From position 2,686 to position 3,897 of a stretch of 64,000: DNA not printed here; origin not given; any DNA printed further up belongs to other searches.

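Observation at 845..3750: Two adjacent catalytically-decayed signalling-type proteins: a pseudokinase-TPR and a P-loop-less YchF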

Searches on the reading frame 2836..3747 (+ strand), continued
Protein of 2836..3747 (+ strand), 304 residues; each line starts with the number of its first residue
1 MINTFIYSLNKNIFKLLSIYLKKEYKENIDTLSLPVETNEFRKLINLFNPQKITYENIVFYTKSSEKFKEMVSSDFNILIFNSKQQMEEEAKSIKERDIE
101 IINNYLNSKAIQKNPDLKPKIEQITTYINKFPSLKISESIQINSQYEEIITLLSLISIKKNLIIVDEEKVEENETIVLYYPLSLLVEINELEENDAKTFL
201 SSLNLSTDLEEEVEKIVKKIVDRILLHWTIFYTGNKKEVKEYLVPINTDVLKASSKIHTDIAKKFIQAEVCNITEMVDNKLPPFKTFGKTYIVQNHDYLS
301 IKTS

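Call 35: find_related_loci(query=A1, collection=genome_contigs, flank=10000)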
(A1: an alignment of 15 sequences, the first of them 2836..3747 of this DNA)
Query A1 (304 aa) in genome_contigs; peptide patterns used: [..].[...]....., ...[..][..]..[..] (x = any residue, [..] = any of these).
55 stretches matched a pattern; 8 encode a relative of the query (tblastn E <= 1e-3); 8 distinct loci.
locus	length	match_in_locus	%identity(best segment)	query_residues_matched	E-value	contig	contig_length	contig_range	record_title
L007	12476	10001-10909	67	1-304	3e-125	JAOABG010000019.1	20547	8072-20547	MAG: bacterium isolate SKW172 NODE_19_length_20547_cov_4.457890, whole genome shotgun sequence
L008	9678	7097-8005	66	1-304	2e-124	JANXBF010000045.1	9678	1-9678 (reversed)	MAG: Candidatus Calescibacterium sp. isolate SKYB25 NODE_45_length_9678_cov_5.714196, whole genome shotgun sequence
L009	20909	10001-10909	62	1-304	1e-123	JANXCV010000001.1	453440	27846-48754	MAG: Candidatus Calescibacterium sp. isolate SKYB82 NODE_1_length_453440_cov_31.711982, whole genome shotgun sequence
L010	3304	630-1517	61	1-304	2e-113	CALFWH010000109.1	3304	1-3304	MAG: uncultured bacterium isolate H1_Bin_METABAT__99_sub_1_1 genome assembly, contig: c_000000201277, whole genome shotg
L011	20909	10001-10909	50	1-304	4e-89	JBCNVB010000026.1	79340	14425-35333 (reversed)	MAG: bacterium isolate DT_Bin_34 contig26, whole genome shotgun sequence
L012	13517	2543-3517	44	1-304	7e-72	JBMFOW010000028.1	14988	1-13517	MAG: bacterium isolate KM4338-47 NODE_28_length_14988_cov_3.516800, whole genome shotgun sequence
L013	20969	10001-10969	43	1-304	7e-69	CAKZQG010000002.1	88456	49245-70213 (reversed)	MAG TPA_asm: uncultured bacterium isolate SRR5214706_bin.133_CONCOCT_v1.1_MAG genome assembly, contig: ERZ1744544.150, w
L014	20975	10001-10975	43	1-304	7e-68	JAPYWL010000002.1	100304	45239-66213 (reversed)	MAG: Deltaproteobacteria bacterium isolate RSWP7 scaffold_9_c1, whole genome shotgun sequence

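Call 42: list_cluster_members(proteins=[P0044, P0040, P0059, P0060, P0061, P0064, P0068, P0049, P0034, P0047])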
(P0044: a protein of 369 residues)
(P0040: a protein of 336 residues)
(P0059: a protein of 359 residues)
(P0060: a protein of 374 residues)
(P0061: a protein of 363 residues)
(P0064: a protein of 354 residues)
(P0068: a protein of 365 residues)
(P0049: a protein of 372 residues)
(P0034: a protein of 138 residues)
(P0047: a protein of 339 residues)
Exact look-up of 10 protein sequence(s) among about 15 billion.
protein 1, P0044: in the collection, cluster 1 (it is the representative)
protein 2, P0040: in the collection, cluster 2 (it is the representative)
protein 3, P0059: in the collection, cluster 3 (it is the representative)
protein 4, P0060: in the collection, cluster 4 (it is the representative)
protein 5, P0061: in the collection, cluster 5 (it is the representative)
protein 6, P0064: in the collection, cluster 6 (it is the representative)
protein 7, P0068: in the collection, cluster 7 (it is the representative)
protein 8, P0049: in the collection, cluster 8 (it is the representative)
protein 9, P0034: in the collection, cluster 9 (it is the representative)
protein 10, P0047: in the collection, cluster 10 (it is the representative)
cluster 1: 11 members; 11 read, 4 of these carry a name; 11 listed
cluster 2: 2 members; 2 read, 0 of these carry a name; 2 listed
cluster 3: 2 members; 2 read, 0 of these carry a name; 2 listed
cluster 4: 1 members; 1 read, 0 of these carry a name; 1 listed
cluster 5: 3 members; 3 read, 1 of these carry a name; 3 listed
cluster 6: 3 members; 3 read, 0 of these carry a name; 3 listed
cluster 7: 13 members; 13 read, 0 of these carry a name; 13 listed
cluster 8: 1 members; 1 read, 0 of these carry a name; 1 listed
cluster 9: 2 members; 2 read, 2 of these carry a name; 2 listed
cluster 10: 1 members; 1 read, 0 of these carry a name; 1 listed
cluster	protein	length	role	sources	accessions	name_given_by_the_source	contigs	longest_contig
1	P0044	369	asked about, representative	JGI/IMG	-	GTP-binding protein YchF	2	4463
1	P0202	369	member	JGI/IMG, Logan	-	GTP-binding protein YchF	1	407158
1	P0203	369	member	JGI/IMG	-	GTP-binding protein YchF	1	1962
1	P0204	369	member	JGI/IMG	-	GTP-binding protein YchF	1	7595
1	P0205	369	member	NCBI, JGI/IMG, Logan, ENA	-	-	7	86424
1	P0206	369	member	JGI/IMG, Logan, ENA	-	-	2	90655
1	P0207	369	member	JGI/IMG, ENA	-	-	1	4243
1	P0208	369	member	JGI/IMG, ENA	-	-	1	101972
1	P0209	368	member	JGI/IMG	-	-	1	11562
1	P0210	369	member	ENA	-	-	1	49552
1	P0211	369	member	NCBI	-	-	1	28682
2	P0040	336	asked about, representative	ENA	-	-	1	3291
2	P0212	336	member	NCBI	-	-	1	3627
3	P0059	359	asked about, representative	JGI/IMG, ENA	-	-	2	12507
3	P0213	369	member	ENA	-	-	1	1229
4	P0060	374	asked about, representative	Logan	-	-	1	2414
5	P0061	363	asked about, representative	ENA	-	-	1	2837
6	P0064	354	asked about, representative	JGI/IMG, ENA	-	-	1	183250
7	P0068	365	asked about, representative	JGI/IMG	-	-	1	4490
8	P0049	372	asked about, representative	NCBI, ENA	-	-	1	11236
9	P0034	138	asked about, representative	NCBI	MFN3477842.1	MAG: hypothetical protein ACK4ZM_00535, partial [bacterium]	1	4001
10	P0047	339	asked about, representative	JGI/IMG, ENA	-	-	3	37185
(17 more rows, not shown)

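Call 43: find_homologous_proteins(query=P0044, max_evalue=1e-120)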
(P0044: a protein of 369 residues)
Query P0044 (369 aa): 28 proteins with E <= 1e-120 among 8000 candidates.
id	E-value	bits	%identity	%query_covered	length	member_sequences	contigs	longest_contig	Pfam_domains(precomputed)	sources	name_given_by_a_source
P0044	7.4e-231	784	100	100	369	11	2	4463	PF01926.30,PF02421.25,PF06071.20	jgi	jgi:GTP-binding protein YchF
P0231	4.0e-203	692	87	100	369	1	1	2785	PF02824.28,PF01926.30,PF02421.25,PF06071.20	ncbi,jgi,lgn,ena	-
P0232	1.7e-182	625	88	90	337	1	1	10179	PF01926.30,PF02421.25,PF06071.20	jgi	-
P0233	1.8e-173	595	77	99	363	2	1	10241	PF02824.28,PF01926.30,PF02421.25,PF06071.20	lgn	-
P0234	8.5e-172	589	76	100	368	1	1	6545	PF01926.30,PF02421.25,PF06071.20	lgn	-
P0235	9.0e-172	589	75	100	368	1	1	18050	PF02824.28,PF01926.30,PF02421.25,PF06071.20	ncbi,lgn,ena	-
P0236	1.3e-163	563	70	100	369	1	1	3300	PF01926.30,PF02421.25,PF06071.20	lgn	-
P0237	2.3e-147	509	65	100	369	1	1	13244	PF01926.30,PF02421.25,PF06071.20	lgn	-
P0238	3.9e-147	508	65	99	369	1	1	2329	PF02824.28,PF01926.30,PF02421.25,PF06071.20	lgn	-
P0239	2.4e-146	506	64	99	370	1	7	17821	PF02824.28,PF01926.30,PF02421.25,PF06071.20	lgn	-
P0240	3.3e-146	505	66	99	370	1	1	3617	PF02824.28,PF01926.30,PF02421.25,PF06071.20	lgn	-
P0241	1.5e-145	503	64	99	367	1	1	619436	PF02824.28,PF01926.30,PF02421.25,PF06071.20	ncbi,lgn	-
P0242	2.3e-144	499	64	99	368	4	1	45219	PF02824.28,PF01926.30,PF02421.25,PF06071.20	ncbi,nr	ncbi:MAG: redox-regulated ATPase YchF [Elusimicrobiota bacterium]|nr:redox-regulated ATPase YchF [En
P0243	5.3e-144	498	62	99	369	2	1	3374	PF02824.28,PF01926.30,PF02421.25,PF06071.20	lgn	-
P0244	5.6e-143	495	62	99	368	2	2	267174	PF02824.28,PF01926.30,PF02421.25,PF06071.20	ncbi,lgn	ncbi:MAG: redox-regulated ATPase YchF [Endomicrobiia bacterium]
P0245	3.9e-142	492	64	99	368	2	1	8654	PF02824.28,PF01926.30,PF02421.25,PF06071.20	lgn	-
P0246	4.1e-142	492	63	99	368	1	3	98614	PF02824.28,PF01926.30,PF02421.25,PF06071.20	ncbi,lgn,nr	ncbi:MAG: redox-regulated ATPase YchF [Endomicrobia bacterium]|nr:redox-regulated ATPase YchF [Endom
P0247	1.6e-141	490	63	99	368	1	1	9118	PF02824.28,PF01926.30,PF02421.25,PF06071.20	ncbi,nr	ncbi:MAG: redox-regulated ATPase YchF [Endomicrobia bacterium]|nr:redox-regulated ATPase YchF [Endom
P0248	1.4e-140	487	62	99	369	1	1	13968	PF01926.30,PF02421.25,PF06071.20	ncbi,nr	ncbi:MAG: redox-regulated ATPase YchF [Endomicrobia bacterium]|nr:redox-regulated ATPase YchF [Endom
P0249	5.7e-140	485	61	99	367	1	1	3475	PF02824.28,PF01926.30,PF02421.25,PF06071.20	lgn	-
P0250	1.5e-139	483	63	99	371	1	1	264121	PF02824.28,PF01926.30,PF02421.25,PF06071.20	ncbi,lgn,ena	-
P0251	2.5e-137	476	62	99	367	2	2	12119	PF02824.28,PF01926.30,PF02421.25,PF06071.20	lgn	-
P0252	1.0e-135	471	61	99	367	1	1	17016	PF02824.28,PF01926.30,PF02421.25,PF06071.20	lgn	-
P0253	6.0e-134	465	59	99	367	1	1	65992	PF01926.30,PF06071.20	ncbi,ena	-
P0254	2.2e-133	463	60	100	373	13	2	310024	PF02824.28,PF01926.30,PF02421.25,PF06071.20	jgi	jgi:GTP-binding protein YchF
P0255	3.7e-133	462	59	100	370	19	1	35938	PF02824.28,PF01926.30,PF02421.25,PF06071.20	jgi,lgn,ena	-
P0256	9.6e-133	461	59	100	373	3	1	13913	PF02824.28,PF01926.30,PF02421.25,PF06071.20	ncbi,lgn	-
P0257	8.7e-130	451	59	100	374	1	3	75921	PF02824.28,PF01926.30,PF02421.25,PF06071.20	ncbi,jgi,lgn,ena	-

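Call 44: find_encoding_contigs(protein=P0235, flank=9000, max_places=3)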
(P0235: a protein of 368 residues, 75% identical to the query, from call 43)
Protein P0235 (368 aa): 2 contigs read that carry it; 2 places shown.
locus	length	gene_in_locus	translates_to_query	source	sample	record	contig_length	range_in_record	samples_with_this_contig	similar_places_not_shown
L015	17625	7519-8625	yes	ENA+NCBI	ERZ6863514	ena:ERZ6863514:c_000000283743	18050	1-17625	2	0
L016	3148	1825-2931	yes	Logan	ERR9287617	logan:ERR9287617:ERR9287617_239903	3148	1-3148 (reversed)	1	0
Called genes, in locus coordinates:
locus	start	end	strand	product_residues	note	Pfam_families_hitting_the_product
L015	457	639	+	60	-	-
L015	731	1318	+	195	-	PF13238:AAA_18 (weak), PF13207:AAA_17 (weak)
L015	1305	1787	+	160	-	PF00383:dCMP_cyt_deam_1, PF14437:MafB19-deam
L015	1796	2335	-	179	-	PF00334:NDK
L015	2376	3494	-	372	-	PF01103:Omp85 (weak)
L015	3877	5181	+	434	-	PF07498:Rho_N, PF07497:Rho_RNA_bind, PF00006:ATP-synt_ab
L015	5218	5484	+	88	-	-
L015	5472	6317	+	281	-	PF07690:MFS_1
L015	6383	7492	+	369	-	PF00696:AA_kinase, PF01472:PUA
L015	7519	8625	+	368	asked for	PF01926:MMR_HSR1, PF02421:FeoB_N (faint), PF02824:TGS (faint), PF06071:YchF-GTPase_C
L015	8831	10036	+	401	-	PF00988:CPSase_sm_chain, PF00117:GATase, PF07722:Peptidase_C26 (weak)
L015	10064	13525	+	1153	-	PF25596:CPSase_L_D1, PF02786:CPSase_L_D2, PF02787:CPSase_L_D3, PF25596:CPSase_L_D1, PF02222:ATP-grasp, PF02655:ATP-grasp_3, PF02786:CPSase_L_D2, PF02142:MGS, +4 more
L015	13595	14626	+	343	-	PF00962:A_deaminase, PF19326:AMP_deaminase (weak)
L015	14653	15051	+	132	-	-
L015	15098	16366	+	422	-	PF16575:CLP1_P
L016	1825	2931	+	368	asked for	PF01926:MMR_HSR1, PF02421:FeoB_N (faint), PF02824:TGS (faint), PF06071:YchF-GTPase_C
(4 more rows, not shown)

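Call 45: find_encoding_contigs(protein=P0231, flank=3000, max_places=4)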
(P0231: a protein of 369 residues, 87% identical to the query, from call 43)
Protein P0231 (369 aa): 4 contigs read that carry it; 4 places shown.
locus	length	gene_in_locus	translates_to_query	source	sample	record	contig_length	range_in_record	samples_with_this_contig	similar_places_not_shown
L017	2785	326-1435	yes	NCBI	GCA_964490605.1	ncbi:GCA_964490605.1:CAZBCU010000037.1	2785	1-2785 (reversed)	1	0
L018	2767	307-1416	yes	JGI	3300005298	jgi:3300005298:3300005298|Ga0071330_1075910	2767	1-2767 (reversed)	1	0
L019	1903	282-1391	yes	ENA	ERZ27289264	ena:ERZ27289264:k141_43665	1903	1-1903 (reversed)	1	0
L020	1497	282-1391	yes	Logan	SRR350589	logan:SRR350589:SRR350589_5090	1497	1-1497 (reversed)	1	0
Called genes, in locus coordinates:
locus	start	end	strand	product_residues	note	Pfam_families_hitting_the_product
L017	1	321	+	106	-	?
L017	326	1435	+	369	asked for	PF01926:MMR_HSR1, PF02421:FeoB_N (weak), PF02824:TGS (faint), PF06071:YchF-GTPase_C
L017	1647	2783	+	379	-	?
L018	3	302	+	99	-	?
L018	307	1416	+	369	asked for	PF01926:MMR_HSR1, PF02421:FeoB_N (weak), PF02824:TGS (faint), PF06071:YchF-GTPase_C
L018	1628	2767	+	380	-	?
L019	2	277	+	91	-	?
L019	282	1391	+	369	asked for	PF01926:MMR_HSR1, PF02421:FeoB_N (weak), PF02824:TGS (faint), PF06071:YchF-GTPase_C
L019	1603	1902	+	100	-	?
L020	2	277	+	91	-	?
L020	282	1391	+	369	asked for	PF01926:MMR_HSR1, PF02421:FeoB_N (weak), PF02824:TGS (faint), PF06071:YchF-GTPase_C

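Call 46: find_encoding_contigs(protein=P0007, flank=3000, max_places=3)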
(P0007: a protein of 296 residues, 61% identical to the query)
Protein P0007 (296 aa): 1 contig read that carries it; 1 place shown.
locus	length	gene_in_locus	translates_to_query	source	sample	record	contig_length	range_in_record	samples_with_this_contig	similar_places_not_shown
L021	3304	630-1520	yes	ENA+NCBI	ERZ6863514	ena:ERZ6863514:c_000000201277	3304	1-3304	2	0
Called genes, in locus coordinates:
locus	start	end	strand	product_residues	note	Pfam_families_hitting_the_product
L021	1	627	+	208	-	?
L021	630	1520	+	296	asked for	PF06071:YchF-GTPase_C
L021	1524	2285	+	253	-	PF01135:PCMT, PF08704:GCD14, PF08241:Methyltransf_11 (weak)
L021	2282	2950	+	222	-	PF00005:ABC_tran, PF13304:AAA_21 (weak)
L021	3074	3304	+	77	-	?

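Call 48: find_encoding_contigs(protein=P0205, flank=10000, max_places=6)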
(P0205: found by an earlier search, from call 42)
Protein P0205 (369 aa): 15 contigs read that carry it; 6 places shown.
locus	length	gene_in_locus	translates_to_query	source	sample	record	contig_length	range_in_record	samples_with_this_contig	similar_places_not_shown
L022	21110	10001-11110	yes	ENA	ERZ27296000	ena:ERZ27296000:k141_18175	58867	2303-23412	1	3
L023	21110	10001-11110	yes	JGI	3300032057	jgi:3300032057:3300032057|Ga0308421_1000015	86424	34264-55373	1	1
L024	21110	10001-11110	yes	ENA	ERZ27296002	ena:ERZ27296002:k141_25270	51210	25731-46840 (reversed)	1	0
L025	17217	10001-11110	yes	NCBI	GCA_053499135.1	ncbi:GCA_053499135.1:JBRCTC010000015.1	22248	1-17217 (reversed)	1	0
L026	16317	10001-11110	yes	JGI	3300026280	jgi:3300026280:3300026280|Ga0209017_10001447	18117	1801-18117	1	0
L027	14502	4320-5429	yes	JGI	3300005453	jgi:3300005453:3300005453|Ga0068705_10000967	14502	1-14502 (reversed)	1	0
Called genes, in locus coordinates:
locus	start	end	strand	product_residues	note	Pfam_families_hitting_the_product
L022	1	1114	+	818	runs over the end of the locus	PF00133:tRNA-synt_1, PF01406:tRNA-synt_1e (faint), PF01921:tRNA-synt_1f (faint), PF09334:tRNA-synt_1g, PF13603:tRNA-synt_1_2, PF00133:tRNA-synt_1, PF09334:tRNA-synt_1g (weak), PF08264:Anticodon_1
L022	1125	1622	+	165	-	PF22811:Zn_ribbon_NrdR, PF03477:ATP-cone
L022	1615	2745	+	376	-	PF00990:GGDEF, PF16561:AMPK1_CBM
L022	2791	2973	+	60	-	-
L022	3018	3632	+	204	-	PF13207:AAA_17 (weak), PF13238:AAA_18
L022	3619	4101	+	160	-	PF00383:dCMP_cyt_deam_1, PF14437:MafB19-deam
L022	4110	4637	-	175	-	PF00334:NDK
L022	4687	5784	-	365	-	-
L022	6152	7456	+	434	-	PF07498:Rho_N, PF07497:Rho_RNA_bind, PF00006:ATP-synt_ab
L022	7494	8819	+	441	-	PF07690:MFS_1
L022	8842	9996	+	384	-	PF00696:AA_kinase, PF01472:PUA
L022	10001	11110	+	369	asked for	PF01926:MMR_HSR1, PF02421:FeoB_N (weak), PF06071:YchF-GTPase_C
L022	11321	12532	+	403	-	PF00988:CPSase_sm_chain, PF00117:GATase, PF07722:Peptidase_C26 (weak)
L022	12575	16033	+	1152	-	PF25596:CPSase_L_D1, PF02786:CPSase_L_D2, PF07478:Dala_Dala_lig_C, PF13535:ATP-grasp_4, PF02787:CPSase_L_D3, PF25596:CPSase_L_D1, PF02222:ATP-grasp, PF02786:CPSase_L_D2, +5 more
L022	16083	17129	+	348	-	PF00962:A_deaminase, PF19326:AMP_deaminase (weak)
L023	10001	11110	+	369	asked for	PF01926:MMR_HSR1, PF02421:FeoB_N (weak), PF06071:YchF-GTPase_C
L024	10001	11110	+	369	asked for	PF01926:MMR_HSR1, PF02421:FeoB_N (weak), PF06071:YchF-GTPase_C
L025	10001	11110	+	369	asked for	PF01926:MMR_HSR1, PF02421:FeoB_N (weak), PF06071:YchF-GTPase_C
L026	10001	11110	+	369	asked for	PF01926:MMR_HSR1, PF02421:FeoB_N (weak), PF06071:YchF-GTPase_C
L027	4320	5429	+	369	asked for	PF01926:MMR_HSR1, PF02421:FeoB_N (weak), PF06071:YchF-GTPase_C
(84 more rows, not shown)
